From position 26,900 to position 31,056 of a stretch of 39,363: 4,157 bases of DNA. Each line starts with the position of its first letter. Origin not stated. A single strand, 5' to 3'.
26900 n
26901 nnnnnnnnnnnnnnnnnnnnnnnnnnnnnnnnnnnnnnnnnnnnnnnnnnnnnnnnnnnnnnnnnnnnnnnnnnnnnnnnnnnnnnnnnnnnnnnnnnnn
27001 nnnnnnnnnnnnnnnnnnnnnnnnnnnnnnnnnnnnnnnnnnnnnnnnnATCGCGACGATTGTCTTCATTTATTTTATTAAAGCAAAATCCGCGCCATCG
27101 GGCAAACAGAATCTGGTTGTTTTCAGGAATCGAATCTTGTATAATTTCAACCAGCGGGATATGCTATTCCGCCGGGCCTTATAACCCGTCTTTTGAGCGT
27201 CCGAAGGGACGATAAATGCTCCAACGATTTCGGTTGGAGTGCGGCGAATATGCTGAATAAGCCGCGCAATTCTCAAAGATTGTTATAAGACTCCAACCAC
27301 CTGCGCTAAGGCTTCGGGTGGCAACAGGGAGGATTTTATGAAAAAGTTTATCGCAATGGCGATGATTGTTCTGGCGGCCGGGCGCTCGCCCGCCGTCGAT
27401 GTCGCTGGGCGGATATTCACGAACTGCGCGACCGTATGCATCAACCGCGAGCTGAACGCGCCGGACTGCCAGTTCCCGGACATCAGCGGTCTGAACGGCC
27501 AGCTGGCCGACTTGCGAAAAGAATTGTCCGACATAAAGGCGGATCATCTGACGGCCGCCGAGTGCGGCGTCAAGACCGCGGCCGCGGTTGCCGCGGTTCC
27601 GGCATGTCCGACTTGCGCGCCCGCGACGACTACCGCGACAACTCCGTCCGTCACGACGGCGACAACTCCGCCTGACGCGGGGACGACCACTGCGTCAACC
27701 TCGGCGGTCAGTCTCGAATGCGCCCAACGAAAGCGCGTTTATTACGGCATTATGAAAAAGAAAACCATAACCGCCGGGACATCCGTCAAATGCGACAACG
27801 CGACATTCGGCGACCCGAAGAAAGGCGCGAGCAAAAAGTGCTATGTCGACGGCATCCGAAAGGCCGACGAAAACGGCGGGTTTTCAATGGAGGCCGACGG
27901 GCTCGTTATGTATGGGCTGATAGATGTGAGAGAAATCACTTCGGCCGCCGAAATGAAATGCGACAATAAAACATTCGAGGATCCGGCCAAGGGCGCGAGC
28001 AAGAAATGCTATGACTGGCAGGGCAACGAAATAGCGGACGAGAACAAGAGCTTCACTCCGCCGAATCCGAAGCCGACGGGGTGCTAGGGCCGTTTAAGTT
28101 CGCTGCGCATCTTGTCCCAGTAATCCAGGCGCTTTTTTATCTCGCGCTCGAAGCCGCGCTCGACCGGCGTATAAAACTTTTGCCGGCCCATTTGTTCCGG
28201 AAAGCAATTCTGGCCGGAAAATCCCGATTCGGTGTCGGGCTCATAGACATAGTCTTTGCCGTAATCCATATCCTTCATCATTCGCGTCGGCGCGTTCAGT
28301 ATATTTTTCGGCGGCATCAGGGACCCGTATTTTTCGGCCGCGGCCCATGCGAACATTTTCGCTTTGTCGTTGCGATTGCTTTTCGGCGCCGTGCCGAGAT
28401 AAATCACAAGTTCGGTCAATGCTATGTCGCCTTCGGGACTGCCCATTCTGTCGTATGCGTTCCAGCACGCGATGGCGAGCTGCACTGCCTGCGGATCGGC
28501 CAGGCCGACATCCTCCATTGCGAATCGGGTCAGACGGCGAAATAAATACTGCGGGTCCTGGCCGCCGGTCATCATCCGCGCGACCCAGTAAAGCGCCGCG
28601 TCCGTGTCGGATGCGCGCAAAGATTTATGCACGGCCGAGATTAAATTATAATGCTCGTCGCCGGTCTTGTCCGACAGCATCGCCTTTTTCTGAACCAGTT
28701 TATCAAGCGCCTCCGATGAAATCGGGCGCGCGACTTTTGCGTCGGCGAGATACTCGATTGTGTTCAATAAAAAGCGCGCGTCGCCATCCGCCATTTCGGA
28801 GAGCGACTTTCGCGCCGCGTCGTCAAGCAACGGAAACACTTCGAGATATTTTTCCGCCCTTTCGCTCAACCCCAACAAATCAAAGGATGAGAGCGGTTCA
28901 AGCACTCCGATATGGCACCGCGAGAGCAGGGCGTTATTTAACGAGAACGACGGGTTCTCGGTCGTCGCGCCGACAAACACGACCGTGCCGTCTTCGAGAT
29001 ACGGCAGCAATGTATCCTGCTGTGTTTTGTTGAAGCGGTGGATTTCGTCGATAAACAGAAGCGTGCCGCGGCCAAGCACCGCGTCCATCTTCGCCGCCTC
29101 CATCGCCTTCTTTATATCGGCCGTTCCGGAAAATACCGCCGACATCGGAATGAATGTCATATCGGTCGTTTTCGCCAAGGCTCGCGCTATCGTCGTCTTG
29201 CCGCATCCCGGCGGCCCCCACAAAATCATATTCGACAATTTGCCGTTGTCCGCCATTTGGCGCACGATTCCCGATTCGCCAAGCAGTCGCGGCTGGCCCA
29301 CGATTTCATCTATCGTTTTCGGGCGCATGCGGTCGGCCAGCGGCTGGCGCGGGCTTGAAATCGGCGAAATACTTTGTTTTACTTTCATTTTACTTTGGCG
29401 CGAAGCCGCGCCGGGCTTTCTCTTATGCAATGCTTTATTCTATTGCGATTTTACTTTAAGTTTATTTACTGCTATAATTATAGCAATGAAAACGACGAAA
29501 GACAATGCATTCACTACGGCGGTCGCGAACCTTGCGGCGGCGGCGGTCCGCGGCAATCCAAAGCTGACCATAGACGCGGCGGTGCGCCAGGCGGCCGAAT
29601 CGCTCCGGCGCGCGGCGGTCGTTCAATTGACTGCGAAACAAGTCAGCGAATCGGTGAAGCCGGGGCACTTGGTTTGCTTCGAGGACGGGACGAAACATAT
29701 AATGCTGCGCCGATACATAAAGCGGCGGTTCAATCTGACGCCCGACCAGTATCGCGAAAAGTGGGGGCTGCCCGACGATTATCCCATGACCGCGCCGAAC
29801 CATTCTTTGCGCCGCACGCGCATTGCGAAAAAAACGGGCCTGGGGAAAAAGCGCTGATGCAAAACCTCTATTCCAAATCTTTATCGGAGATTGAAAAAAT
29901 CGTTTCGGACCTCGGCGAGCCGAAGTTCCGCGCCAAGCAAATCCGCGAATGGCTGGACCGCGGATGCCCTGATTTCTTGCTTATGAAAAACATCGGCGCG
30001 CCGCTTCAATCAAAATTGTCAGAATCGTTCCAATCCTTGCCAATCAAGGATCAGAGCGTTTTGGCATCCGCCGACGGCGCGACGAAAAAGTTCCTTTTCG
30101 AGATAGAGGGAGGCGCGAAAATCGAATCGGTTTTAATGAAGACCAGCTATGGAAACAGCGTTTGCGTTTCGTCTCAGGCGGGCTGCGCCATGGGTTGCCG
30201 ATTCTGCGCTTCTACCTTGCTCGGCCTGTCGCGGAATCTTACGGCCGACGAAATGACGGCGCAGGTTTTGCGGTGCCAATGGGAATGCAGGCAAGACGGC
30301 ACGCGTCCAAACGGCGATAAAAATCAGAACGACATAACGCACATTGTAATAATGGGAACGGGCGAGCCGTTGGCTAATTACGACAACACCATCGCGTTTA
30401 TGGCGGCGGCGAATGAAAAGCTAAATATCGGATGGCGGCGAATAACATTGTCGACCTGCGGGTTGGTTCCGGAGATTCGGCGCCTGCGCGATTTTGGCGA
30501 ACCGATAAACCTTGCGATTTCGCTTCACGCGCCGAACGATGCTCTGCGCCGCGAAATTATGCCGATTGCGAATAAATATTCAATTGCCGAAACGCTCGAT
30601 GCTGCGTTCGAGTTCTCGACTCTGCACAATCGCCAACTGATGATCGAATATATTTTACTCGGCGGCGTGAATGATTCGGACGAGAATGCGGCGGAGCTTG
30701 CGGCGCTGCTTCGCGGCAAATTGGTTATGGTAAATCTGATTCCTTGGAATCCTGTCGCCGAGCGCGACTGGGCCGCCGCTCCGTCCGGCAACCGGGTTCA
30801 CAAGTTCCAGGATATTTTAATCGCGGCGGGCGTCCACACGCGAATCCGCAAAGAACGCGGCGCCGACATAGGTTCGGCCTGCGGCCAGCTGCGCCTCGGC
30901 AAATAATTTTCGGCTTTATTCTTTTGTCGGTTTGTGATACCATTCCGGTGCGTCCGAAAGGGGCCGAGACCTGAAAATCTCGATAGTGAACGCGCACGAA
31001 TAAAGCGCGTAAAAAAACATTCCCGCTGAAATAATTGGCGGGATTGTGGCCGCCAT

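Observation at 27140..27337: Conserved ~190-nt structured 5' leader upstream of three diverged paralogs: candidate new cis-regulatory RNA (riboswitch/attenuator-like)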

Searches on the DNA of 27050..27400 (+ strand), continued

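Call 86: search_with_rna_model(model_id=R1, sources=[L148, L149], filters=off, max_evalue=10, show_alignments=2)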
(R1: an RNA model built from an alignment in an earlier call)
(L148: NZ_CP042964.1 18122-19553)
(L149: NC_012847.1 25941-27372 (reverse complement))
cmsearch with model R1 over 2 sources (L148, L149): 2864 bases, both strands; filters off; matches with E-value up to 10: 36.
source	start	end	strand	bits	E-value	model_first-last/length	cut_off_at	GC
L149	735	898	-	14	0.0021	1-183/183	no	0.34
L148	792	905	-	6.5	0.17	1-183/183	no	0.39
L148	70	216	-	4.5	0.54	1-183/183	no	0.31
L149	907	990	-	4.5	0.55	1-183/183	no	0.29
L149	258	278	-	3.9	0.78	99-119/183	no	0.05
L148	348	367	+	3.1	1.2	1-183/183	no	0.2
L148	404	552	+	2.8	1.4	1-183/183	no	0.34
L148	912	920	+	2.6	1.6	108-116/183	no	0.11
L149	309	435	-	2.4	1.8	1-183/183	no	0.28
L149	1244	1261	-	2.4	1.9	1-183/183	no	0.17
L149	345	366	+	2.1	2.2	1-183/183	no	0.18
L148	1227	1242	-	2.1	2.2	103-116/183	no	0.12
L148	319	343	-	2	2.3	1-183/183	no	0.24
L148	1246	1259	+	1.7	2.7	103-116/183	no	0.07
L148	1197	1211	-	1.7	2.8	1-183/183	no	0.13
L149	550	586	+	1.6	2.9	1-183/183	no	0.27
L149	744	877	+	1.4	3.3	1-183/183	no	0.35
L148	1275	1295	-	1.3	3.4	1-183/183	no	0.19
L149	935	950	+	1.3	3.5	1-183/183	no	0.06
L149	467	490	-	1.2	3.7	1-183/183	no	0.25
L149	39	219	-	1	4.2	1-183/183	no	0.34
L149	1229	1267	+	0.8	4.7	97-138/183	no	0.15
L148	623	643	+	0.8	4.7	1-183/183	no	0.33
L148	1254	1270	-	0.8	4.7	1-183/183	no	0.12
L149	625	641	+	0.8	4.7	1-183/183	no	0.24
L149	658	678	+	0.6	5.1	1-183/183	no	0.24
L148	470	511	-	0.6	5.2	1-183/183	no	0.36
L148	598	616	+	0.3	6.1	1-183/183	no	0.16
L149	220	236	+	0.1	7.2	1-183/183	no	0.12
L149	228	238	-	-0.2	8.3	106-116/183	no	0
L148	275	290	+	-0.3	8.8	1-183/183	no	0.06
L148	947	972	+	-0.3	9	1-183/183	no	0.15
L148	257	272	+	-0.3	9.1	1-183/183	no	0.06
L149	1199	1219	-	-0.4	9.1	1-183/183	no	0.1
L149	440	455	+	-0.5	9.7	1-183/183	no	0.12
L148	1292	1308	+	-0.5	10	1-183/183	no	0.18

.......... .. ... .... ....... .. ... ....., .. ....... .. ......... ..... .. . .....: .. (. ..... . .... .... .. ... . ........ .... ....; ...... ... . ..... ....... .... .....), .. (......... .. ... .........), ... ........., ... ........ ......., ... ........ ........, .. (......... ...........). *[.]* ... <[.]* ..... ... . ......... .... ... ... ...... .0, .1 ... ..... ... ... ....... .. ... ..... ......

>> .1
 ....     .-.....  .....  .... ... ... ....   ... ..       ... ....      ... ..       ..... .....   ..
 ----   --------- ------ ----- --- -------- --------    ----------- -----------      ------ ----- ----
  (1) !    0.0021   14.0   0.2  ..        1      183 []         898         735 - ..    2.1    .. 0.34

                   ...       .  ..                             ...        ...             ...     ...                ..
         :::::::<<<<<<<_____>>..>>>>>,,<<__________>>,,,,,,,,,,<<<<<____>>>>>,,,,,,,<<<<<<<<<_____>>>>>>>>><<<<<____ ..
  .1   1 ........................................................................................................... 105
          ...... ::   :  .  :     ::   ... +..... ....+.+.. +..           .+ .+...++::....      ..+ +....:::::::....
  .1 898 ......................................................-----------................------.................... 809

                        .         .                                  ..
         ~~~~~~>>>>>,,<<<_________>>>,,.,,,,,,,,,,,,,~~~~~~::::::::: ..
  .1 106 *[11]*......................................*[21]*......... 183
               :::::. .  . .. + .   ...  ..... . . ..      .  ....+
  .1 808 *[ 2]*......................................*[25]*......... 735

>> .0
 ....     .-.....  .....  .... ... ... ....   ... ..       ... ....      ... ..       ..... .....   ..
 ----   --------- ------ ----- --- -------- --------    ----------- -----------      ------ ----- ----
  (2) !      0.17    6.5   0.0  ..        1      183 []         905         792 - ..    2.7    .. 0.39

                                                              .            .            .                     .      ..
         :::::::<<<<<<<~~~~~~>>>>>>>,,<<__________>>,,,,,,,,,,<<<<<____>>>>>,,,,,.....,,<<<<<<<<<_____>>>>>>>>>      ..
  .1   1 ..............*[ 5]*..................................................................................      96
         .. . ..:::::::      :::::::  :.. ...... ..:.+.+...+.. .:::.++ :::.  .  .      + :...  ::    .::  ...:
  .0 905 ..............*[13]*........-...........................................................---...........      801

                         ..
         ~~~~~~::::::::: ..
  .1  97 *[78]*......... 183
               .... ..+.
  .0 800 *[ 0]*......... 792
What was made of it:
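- On Bartonella Brt RNA family: R1 with filters off gives no meaningful hit on the Brt sense strand (best 1.4 bits, call 86).
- Closest known: Bartonella Brt1-9 RNAs with their downstream trp. Different: There is no detectable homology: R1 with filters off gives no sense-strand hit on the Brt loci of B. kosoyi pTLV-1 and B. grahamii pBGR3 (call 86).
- R1 with filters off finds nothing on the sense strand of two Brt loci (call 86).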

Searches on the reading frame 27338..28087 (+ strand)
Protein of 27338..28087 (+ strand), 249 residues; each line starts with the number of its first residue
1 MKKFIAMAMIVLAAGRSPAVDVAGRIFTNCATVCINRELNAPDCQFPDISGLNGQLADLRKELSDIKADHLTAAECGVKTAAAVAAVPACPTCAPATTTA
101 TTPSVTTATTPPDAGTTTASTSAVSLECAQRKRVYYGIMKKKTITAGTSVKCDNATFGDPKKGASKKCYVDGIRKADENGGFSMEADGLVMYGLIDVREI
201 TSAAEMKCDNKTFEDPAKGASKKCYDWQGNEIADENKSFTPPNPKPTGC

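Call 13: search_protein_families(library=pfam, proteins=[window:27338-28087:+], max_evalue=0.01)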
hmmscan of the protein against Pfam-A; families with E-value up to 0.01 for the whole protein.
window:27338-28087:+ (249 aa): 0 families

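Call 44: search_protein_families(library=pfam, alignment_id=A3, max_evalue=0.001)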
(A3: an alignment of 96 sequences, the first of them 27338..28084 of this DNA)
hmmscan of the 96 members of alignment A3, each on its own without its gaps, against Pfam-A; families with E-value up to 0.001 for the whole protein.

A. member 1, window:27338-28084:+ (249 aa): 0 families

B. families by the number of members that match (of 96 scanned): 17 families
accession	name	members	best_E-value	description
PF13560.12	HTH_31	11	4.8e-08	Helix-turn-helix domain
PF12844.13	HTH_19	10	6.1e-08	Helix-turn-helix domain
PF01381.28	HTH_3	8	2.9e-15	Helix-turn-helix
PF09479.16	Flg_new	6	1.7e-06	Listeria-Bacteroides repeat domain (List_Bact_rpt)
PF15731.11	MqsA_antitoxin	3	0.00024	Antitoxin component of bacterial toxin-antitoxin system, MqsA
PF00005.33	ABC_tran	2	1.2e-36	ABC transporter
PF00664.28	ABC_membrane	2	1.5e-15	ABC transporter transmembrane region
PF02463.25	SMC_N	2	1.4e-06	RecF/RecN/SMC N terminal domain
PF01555.25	N6_N4_Mtase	1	1.5e-33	DNA methylase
PF00535.33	Glycos_transf_2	1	3.3e-31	Glycosyl transferase family 2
PF21722.4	Gly_rich_2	1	3.5e-24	Glycine-rich domain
PF13641.12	Glyco_tranf_2_3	1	3e-11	Glycosyltransferase like family 2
PF10111.15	Glyco_tranf_2_2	1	6.3e-09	Glycosyltransferase like family 2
PF13443.12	HTH_26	1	7.3e-07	Cro/C1-type HTH DNA-binding domain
PF03602.21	Cons_hypoth95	1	1.1e-05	Conserved hypothetical protein 95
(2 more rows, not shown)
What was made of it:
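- On T-box leader: The downstream genes are secreted proteins and regulators (call 44).
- Closest known: Bartonella Brt1-9 RNAs with their downstream trp. Same: At least 11 of the 96 downstream genes scanned here are XRE-type HTH proteins (call 44).
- The downstream genes are diverse (call 44).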

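Call 67: find_encoding_contigs(protein=window:27338-28087:+, flank=3000, max_places=4)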
Protein window:27338-28087:+ (249 aa): 1 contig read that carries it; 1 place shown.
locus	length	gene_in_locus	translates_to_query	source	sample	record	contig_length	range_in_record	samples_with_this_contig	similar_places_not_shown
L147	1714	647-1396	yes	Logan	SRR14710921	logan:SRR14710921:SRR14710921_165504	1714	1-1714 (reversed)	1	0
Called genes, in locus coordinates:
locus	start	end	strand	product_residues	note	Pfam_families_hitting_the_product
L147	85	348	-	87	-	-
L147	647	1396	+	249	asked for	-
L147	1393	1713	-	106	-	?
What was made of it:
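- Tried and rejected: Looking up the exact protein gave only one short Logan contig (call 67).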

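Call 71: search_protein_families(library=ncbifam, proteins=[window:27338-28087:+], max_evalue=0.01)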
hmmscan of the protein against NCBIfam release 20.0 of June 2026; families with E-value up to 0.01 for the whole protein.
window:27338-28087:+ (249 aa): 0 families

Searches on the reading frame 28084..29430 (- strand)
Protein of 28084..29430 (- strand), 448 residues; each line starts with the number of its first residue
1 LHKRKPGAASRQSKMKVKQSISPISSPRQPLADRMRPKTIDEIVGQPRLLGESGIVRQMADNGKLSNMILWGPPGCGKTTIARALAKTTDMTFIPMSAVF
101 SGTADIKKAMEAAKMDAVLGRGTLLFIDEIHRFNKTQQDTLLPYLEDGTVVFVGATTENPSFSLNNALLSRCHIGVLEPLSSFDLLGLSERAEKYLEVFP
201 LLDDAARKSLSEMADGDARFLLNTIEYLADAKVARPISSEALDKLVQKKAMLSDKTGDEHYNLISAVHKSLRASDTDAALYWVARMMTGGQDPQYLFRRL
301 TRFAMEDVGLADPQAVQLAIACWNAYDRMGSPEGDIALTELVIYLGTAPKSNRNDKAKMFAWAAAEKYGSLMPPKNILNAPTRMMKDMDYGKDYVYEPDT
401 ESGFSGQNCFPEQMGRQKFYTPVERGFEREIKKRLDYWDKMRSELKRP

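Call 13: search_protein_families(library=pfam, proteins=[window:28084-29430:-], max_evalue=0.01)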
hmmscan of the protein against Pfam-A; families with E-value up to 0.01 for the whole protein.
window:28084-29430:- (448 aa): 27 families (the best 25 are shown)
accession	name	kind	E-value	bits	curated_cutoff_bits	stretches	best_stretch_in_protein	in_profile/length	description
PF12002.13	MgsA_C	-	1.3e-57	194.8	27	1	274-438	2-166/167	MgsA AAA+ ATPase C terminal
PF16193.11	AAA_assoc_2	-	8.5e-22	77.7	34.3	1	202-272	7-81/81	AAA C-terminal domain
PF00004.35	AAA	-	3.2e-18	66.9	21.2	1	68-174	1-125/131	ATPase family associated with various cellular activities (AAA)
PF05496.18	RuvB_N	-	1.2e-15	58.1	27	1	35-155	1-119/159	Holliday junction DNA helicase RuvB P-loop domain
PF07728.20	AAA_5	-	3.4e-10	40.5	22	1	67-158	1-103/139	AAA domain (dynein-related subfamily)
PF00158.32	Sigma54_activat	-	1.8e-06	28.1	20.2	1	121-159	93-131/168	Sigma-54 interaction domain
PF01078.27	Mg_chelatase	-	2e-06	27.8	20.3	0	66-87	23-44/207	Magnesium chelatase, subunit ChlI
PF13401.12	AAA_22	-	1.1e-05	26.1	27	1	67-95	7-38/130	AAA domain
PF07724.20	AAA_2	-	1.1e-05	26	27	1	65-151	3-105/166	AAA domain (Cdc48 subfamily)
PF13173.12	AAA_14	-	1.4e-05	25.5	27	1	68-181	5-124/129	AAA domain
PF14532.12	Sigma54_activ_2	-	1.8e-05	25.5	25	1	66-150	22-101/138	Sigma-54 interaction domain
PF13191.12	AAA_16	-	2.7e-05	25.2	32.6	1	62-88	21-47/167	AAA ATPase domain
PF06068.19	TIP49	-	5.7e-05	22.9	23.8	1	39-108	22-95/347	TIP49 P-loop domain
PF13245.12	AAA_19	-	8.6e-05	23.2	25.1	0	66-88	12-34/134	AAA domain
PF13604.12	AAA_30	-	0.00017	21.8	27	1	56-157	10-126/191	AAA domain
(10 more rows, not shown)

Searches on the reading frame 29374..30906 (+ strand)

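Call 70: search_protein_families(library=pfam, proteins=[window:29374-30906:+], max_evalue=0.01)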
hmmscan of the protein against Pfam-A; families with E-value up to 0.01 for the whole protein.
window:29374-30906:+ (510 aa): 2 families
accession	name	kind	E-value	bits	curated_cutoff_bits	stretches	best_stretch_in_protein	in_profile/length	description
PF04055.27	Radical_SAM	-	2.1e-16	61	29.5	1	266-442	2-165/166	Radical SAM superfamily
PF21016.3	RlmN_N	-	5.9e-10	39.2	24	1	164-218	2-57/60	Ribosomal RNA large subunit methyltransferase N-terminal domain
